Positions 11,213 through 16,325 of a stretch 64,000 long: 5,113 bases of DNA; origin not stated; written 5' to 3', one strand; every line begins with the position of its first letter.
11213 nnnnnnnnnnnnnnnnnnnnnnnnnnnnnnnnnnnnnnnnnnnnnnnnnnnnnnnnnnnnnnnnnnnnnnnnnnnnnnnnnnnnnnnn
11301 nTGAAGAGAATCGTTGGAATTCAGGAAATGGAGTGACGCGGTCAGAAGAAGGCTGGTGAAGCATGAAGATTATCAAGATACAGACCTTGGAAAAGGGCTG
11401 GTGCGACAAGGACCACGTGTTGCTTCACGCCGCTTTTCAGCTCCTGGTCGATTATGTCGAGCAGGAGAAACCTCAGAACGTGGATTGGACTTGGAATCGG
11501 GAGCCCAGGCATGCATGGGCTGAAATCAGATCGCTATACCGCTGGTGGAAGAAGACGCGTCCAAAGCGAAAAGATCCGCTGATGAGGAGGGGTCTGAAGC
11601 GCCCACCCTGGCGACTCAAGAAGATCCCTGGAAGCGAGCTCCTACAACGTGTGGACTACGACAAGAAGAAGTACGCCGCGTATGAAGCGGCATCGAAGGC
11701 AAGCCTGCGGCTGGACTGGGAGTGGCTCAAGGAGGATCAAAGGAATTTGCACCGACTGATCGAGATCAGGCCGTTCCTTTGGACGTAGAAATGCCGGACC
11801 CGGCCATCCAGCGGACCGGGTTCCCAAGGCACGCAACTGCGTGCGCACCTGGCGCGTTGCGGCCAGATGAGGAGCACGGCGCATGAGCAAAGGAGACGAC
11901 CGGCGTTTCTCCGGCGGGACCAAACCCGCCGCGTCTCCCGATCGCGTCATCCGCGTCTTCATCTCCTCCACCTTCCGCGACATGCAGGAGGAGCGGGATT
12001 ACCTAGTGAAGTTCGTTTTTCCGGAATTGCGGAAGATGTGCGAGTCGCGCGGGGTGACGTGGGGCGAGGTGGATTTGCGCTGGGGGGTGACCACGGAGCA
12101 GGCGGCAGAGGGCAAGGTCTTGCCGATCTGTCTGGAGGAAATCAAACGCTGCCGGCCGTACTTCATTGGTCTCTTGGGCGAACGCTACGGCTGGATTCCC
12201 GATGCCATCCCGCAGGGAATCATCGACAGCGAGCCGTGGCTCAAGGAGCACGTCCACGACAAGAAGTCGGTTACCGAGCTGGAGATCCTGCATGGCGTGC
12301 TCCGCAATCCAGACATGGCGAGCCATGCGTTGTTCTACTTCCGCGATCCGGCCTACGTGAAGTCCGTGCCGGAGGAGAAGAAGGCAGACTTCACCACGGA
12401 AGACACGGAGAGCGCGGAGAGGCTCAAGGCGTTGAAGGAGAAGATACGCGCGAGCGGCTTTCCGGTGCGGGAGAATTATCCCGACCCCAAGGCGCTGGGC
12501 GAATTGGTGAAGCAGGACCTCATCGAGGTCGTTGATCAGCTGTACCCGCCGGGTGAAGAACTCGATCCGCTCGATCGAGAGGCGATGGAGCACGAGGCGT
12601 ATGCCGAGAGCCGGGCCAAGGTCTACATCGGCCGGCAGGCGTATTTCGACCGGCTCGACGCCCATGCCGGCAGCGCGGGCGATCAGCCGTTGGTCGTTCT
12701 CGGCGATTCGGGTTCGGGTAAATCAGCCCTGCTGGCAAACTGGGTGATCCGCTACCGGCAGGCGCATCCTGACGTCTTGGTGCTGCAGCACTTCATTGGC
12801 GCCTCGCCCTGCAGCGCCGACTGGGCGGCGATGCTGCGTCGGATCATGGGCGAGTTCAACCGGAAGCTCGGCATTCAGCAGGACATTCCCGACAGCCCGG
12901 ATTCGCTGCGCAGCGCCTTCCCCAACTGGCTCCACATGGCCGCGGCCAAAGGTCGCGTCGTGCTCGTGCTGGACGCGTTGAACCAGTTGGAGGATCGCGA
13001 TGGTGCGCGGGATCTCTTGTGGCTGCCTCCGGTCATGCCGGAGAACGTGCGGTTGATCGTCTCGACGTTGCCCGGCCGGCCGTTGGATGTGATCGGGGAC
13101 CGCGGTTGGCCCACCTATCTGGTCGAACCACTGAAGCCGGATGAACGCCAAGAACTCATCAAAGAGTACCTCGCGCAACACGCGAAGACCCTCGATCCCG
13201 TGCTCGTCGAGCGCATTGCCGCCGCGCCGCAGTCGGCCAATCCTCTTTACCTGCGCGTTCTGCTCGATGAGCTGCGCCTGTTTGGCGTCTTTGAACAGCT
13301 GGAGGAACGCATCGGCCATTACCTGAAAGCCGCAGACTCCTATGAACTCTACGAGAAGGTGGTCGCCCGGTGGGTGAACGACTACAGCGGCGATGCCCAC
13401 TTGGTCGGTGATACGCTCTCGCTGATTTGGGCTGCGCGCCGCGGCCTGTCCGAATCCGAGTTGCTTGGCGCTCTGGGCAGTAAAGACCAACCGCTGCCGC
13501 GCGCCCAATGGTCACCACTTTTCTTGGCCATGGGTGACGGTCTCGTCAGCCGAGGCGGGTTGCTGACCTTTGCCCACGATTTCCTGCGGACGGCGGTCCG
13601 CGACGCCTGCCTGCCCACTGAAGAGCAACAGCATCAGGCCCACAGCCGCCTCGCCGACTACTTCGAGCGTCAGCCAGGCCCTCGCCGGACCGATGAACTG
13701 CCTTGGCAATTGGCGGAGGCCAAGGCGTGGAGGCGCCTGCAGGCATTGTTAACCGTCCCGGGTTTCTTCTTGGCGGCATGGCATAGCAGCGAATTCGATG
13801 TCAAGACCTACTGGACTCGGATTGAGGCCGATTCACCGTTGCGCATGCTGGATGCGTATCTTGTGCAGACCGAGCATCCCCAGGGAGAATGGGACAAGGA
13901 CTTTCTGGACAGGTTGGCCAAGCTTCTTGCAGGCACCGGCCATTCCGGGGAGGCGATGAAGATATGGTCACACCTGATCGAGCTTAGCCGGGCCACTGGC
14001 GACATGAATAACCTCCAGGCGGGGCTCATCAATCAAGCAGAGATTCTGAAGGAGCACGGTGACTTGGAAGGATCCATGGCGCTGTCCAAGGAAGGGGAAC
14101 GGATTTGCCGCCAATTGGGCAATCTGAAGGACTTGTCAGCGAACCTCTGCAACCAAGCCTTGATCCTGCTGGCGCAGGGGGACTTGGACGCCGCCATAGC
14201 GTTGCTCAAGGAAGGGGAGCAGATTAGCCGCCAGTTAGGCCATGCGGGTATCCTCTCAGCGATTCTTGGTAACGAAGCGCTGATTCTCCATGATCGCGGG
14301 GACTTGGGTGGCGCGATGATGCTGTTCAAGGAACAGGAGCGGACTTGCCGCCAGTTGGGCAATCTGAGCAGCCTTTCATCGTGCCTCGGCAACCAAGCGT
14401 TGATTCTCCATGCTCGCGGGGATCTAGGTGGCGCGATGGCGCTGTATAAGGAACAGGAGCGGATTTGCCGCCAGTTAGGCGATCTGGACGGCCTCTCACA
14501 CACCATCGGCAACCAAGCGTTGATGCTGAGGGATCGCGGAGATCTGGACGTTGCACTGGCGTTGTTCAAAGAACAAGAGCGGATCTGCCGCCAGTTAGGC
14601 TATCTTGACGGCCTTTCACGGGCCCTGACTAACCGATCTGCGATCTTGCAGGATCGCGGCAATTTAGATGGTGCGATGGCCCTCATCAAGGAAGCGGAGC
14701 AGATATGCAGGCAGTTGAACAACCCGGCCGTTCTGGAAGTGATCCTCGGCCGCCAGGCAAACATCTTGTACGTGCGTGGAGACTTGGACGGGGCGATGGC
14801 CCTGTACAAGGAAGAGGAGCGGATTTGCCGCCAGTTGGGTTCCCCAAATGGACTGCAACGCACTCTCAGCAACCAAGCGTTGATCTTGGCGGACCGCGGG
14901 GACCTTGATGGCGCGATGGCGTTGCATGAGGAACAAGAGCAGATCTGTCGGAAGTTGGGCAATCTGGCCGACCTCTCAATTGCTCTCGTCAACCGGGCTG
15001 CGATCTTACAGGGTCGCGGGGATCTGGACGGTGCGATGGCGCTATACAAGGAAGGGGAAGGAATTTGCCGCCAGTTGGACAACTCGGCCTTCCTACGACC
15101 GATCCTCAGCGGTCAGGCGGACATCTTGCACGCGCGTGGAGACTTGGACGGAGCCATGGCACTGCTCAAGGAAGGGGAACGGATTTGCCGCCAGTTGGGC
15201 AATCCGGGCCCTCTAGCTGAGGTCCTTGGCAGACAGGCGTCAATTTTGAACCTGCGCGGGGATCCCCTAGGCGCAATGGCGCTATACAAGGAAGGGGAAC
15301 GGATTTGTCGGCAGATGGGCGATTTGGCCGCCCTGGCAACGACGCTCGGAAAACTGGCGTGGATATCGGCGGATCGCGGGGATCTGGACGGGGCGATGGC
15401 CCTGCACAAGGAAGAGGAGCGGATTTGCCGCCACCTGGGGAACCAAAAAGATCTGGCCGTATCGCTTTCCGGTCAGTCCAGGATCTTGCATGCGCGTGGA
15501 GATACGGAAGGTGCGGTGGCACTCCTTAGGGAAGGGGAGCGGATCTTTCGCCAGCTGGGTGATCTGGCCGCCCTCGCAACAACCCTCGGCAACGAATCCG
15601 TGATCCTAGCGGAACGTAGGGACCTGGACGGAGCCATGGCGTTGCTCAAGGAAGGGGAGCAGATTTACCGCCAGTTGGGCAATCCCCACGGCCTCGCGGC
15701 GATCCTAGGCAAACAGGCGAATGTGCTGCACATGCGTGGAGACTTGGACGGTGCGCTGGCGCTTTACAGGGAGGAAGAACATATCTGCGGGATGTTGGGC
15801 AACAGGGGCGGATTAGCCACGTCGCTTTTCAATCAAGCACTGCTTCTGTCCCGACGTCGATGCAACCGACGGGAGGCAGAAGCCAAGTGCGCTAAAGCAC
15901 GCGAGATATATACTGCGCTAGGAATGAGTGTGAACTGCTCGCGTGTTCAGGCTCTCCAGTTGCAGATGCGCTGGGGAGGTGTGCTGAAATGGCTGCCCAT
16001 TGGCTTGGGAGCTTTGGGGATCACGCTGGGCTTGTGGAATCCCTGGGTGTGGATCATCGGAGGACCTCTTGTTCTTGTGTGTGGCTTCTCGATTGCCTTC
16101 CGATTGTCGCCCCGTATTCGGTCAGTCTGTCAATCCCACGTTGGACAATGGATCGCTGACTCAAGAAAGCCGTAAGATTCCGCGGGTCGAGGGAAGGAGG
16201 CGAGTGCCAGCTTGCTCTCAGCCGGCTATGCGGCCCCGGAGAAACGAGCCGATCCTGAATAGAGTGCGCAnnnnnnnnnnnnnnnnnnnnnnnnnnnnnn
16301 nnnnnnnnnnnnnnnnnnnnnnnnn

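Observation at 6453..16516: One DUF4062-type gene head present three times: once on a full-length STAND gene and twice as orphan stubs directly upstream of unrelated genes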

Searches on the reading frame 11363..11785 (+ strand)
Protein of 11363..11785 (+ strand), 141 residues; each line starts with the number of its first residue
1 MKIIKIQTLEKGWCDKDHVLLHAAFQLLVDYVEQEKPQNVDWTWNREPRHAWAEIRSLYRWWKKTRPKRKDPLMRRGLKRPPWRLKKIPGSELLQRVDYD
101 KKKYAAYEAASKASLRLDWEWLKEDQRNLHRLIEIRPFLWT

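Call 12: search_protein_families(library=pfam, proteins=[window:11363-11785:+], max_evalue=0.01)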
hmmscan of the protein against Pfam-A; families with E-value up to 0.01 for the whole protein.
window:11363-11785:+ (141 aa): 0 families

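Call 64: search_protein_families(library=padloc, proteins=[window:11363-11785:+], max_evalue=0.001)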
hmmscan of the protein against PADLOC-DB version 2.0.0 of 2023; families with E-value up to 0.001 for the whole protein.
window:11363-11785:+ (141 aa): 0 families

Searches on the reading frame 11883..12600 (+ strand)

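Call 80: search_solved_structures(query=window:11883-12600:+, max_evalue=0.01, show_alignments=2)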
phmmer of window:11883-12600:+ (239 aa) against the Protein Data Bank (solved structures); distinct sequences matched with E-value up to 0.01: 1.
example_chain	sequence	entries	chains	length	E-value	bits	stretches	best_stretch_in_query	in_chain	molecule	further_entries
11gz_A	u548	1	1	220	2.8e-34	122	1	21-196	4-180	Telomerase protein component 1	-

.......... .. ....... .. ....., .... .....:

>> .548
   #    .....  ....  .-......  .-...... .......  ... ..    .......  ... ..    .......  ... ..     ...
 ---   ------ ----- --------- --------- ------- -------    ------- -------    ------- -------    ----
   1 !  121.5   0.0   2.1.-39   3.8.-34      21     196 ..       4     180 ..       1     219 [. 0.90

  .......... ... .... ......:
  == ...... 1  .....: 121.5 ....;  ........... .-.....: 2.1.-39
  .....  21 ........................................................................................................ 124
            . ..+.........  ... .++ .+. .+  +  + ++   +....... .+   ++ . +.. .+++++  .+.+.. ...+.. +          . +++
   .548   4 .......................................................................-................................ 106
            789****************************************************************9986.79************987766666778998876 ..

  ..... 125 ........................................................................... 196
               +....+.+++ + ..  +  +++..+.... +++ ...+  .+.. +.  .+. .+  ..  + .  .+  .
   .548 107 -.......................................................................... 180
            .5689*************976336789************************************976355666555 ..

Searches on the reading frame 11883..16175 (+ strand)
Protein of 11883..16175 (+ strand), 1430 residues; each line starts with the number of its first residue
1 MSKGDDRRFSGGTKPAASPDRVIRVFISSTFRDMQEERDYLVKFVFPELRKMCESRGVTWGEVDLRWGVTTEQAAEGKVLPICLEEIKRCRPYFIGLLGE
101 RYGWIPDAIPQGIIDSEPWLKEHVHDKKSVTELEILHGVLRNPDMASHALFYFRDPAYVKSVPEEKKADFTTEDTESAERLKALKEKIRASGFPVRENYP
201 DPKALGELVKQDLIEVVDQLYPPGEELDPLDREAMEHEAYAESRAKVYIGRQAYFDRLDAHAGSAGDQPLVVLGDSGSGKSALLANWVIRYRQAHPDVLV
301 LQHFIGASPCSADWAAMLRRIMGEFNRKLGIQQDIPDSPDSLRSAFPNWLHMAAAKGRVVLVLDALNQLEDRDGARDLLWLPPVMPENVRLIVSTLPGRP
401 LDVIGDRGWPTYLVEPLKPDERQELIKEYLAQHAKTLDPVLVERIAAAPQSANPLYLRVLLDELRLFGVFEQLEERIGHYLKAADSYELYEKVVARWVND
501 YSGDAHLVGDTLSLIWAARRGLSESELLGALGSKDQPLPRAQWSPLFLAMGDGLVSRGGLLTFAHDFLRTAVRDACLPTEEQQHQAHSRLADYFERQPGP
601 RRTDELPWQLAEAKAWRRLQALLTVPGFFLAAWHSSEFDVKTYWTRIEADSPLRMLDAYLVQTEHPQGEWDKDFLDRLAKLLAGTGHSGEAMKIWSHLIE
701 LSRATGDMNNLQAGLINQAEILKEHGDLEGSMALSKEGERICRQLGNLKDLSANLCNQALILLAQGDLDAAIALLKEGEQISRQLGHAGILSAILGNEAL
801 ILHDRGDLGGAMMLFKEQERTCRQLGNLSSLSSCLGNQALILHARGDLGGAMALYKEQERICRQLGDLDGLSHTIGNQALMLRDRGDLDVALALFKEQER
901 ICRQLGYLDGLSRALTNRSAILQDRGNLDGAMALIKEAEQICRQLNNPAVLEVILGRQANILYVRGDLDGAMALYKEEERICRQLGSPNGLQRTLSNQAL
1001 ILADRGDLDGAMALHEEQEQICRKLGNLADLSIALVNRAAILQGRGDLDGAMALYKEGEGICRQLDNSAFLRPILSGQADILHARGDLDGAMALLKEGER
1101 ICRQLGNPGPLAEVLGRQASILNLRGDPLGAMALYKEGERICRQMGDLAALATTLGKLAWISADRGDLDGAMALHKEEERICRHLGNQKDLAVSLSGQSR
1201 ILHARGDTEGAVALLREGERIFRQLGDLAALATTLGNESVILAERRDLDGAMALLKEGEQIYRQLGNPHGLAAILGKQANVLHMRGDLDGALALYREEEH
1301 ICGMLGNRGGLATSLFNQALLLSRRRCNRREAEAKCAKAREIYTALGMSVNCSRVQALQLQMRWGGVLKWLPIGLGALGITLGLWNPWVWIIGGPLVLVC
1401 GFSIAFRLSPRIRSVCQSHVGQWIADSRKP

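Call 12: search_protein_families(library=pfam, proteins=[window:11883-16172:+], max_evalue=0.01)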
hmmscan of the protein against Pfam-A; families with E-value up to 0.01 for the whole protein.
window:11883-16172:+ (1430 aa): 19 families
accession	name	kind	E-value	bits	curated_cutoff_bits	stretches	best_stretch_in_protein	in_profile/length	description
PF17874.7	TPR_MalT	-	3.1e-34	119.2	45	5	835-985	43-194/336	MalT-like TPR region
PF13424.12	TPR_12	-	2e-31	108.4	30.1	6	876-944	7-77/77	Tetratricopeptide repeat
PF07721.20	TPR_4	-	7.8e-19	66.7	27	0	1193-1217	2-26/26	Tetratricopeptide repeat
PF13374.12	TPR_10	-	8.6e-19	67.3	27.5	0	913-948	3-38/42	Tetratricopeptide repeat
PF13271.11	DUF4062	-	6.7e-16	58.7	24.7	1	24-124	1-68/82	Domain of unknown function (DUF4062)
PF13414.12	TPR_11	-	4.3e-10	39.6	26.8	0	761-782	3-24/42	TPR repeat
PF07719.23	TPR_2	-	5.2e-10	39.1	27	0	755-780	4-29/34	Tetratricopeptide repeat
PF05729.18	NACHT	-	6.6e-10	39.5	26.7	1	269-431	2-165/167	NACHT domain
PF13191.12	AAA_16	-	3.1e-08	34.7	32.6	1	249-376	3-151/167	AAA ATPase domain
PF20703.3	nSTAND1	-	3.1e-07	30.8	27.1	1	239-369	7-127/379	Novel STAND NTPase 1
PF13401.12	AAA_22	-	4.7e-07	30.6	27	1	267-369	5-96/130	AAA domain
PF00515.34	TPR_1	-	2.4e-06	27.6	27.8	0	755-777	4-26/34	Tetratricopeptide repeat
PF25022.1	NPHP3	-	9.2e-05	22.9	33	1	22-65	5-47/160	Nephrocystin-3 domain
PF13176.12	TPR_7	-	0.00015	22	27.9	0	994-1026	1-33/36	Tetratricopeptide repeat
PF13428.12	TPR_14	-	0.0012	19.8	23.5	0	759-778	8-27/44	Tetratricopeptide repeat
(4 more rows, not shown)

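Call 15: find_encoding_contigs(protein=window:11883-16175:+, flank=10000, max_places=6)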
Protein window:11883-16175:+ (1430 aa): no gene with exactly this product is on record in the collection.

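Call 64: search_protein_families(library=padloc, proteins=[window:11883-16172:+], max_evalue=0.001)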
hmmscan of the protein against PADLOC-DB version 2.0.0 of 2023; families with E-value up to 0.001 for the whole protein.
window:11883-16172:+ (1430 aa): 1 family
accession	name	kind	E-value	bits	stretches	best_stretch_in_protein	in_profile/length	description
PDLC01169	TPR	-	2.6e-10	38.1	0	1152-1264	109-220/252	TPR repeats containing protein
